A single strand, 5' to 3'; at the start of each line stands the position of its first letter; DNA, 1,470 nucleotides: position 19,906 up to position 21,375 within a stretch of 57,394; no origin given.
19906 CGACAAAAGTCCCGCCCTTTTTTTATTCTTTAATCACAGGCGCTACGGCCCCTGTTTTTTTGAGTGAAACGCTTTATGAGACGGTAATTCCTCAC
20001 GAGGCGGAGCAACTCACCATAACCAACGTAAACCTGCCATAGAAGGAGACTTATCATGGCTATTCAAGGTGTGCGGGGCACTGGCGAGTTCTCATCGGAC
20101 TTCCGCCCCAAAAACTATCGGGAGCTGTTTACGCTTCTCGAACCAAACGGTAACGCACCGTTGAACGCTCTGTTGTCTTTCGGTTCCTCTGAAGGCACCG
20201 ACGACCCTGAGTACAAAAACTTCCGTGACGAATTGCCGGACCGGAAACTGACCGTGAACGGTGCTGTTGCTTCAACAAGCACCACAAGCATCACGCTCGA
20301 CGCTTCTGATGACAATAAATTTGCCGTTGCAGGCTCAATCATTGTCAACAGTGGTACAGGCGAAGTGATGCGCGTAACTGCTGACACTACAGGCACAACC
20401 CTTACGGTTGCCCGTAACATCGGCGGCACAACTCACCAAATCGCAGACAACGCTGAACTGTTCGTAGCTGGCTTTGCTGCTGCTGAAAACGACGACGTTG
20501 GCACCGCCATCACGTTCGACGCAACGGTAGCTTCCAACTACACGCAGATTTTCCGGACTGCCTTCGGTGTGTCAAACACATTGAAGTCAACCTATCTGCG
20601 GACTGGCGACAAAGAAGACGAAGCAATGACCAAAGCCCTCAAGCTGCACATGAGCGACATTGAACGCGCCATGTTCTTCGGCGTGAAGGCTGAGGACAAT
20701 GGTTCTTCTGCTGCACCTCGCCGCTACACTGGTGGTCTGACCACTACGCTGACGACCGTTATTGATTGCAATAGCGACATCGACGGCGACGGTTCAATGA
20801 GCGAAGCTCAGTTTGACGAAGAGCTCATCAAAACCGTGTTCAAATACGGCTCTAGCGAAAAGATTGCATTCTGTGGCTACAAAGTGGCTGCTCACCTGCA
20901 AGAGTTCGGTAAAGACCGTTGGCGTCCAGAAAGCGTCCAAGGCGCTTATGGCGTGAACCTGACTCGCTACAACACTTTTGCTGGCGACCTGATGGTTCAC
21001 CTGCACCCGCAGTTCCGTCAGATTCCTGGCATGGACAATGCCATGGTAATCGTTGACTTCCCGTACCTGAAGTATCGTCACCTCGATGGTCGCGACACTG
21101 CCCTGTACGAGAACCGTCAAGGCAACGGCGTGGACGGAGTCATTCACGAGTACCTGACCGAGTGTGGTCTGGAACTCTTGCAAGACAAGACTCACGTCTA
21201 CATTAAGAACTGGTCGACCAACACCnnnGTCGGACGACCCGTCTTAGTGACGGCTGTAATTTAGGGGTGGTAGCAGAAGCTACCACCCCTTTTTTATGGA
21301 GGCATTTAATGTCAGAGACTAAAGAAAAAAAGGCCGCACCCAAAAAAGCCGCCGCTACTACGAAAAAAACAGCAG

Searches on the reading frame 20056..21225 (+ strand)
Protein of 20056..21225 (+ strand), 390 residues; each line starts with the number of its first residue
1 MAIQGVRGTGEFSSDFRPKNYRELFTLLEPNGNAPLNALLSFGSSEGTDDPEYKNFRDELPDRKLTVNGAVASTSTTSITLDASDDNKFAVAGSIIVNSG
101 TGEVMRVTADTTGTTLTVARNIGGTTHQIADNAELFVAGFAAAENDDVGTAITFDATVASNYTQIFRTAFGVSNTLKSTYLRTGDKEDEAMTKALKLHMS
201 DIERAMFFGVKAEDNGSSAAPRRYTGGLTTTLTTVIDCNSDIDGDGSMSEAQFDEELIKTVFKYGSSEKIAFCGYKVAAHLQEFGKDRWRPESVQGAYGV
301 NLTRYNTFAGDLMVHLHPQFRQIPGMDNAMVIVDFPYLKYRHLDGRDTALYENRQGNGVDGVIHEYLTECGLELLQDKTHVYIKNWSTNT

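Call 22: search_protein_families(library=phrogs, proteins=[window:20056-21225:+], max_evalue=0.00001)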
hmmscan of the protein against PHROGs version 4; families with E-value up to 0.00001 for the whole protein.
window:20056-21225:+ (390 aa): 1 family
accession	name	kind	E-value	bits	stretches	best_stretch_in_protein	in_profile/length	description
phrog_1328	-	head and packaging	1.2e-32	114.9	1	15-386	18-306/583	major head protein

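Call 56: search_dna_similar(query=window:20056-21225:+, collection=phages, mode=protein, max_rows=15)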
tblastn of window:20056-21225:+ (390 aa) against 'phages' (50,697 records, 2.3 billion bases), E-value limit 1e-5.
Records with a match: 23; places in all: 23; records where one place covers at least 80% of the query: 23.
Best place of each record, by identity: 60-80% 1; <60% 22.
By first word of the organism name: Pseudomonas 16; Roseobacter 1; Microcystis 1; Caulobacter 1; Vibrio 1; Desulfofustis 1; EBPR 1; Polaromonas 1.
By host as written in the record: Pseudomonas aeruginosa 12; - 4; Roseobacter sp. (CHUG lineage) 1; Microcystis elabens 1; Caulobacter sp. 1; Vibrio splendidus 1; Pseudomonas sp. 1; Psuedomonas aeruginosa 1; and 1 more.
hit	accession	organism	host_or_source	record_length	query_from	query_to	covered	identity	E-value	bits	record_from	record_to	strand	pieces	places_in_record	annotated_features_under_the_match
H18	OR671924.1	Roseobacter phage CRP-810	Roseobacter sp. (CHUG lineage)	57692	2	387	99%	76.2%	0e+0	584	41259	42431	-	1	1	major capsid protein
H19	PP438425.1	Microcystis phage Mel-JY34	Microcystis elabens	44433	1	385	99%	32.3%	2e-40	158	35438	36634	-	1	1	putative major capsid protein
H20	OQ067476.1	Caulobacter phage Kuura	Caulobacter sp.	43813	1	383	98%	31.6%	1e-42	164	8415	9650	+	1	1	putative major capsid protein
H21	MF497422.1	Vibrio phage vB_VspS_VS-ABTNL-3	Vibrio splendidus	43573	3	382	97%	29.4%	1e-30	129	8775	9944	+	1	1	putative major capsid protein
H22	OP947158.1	Desulfofustis phage LS06-2018-MD01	-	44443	5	383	97%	26.1%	3e-19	96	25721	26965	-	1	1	major head protein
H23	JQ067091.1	Pseudomonas phage PaMx32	Pseudomonas aeruginosa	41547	30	378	89%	26.1%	3e-17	90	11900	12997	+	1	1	record has no annotation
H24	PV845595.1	Pseudomonas phage Ph_15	Pseudomonas aeruginosa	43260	30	378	89%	26.1%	3e-17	90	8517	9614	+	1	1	major head protein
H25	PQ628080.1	Pseudomonas phage Neko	Pseudomonas aeruginosa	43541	30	378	89%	26.1%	3e-17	90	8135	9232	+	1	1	major head protein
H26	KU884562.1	Pseudomonas phage PaMx35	Pseudomonas aeruginosa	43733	30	378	89%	26.1%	4e-16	86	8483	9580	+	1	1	major capsid protein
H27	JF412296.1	EBPR podovirus 3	-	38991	28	374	89%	26.1%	3e-11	71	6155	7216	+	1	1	gp8: hypothetical protein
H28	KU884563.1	Pseudomonas phage PaMx41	Pseudomonas aeruginosa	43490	30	378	89%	25.9%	4e-17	89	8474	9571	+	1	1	major capsid protein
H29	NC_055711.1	Pseudomonas phage PaMx41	Pseudomonas aeruginosa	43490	30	378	89%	25.9%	4e-17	89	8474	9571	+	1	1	major head protein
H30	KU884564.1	Pseudomonas phage PaMx43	Pseudomonas aeruginosa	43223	30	378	89%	25.9%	7e-17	89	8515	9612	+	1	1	major capsid protein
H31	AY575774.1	Pseudomonas phage PaP2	-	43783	30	378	89%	25.9%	7e-17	89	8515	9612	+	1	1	orf13: p13 | orf12: p12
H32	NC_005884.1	Pseudomonas phage PaP2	Pseudomonas aeruginosa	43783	30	378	89%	25.9%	7e-17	89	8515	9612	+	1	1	major head protein | hypothetical protein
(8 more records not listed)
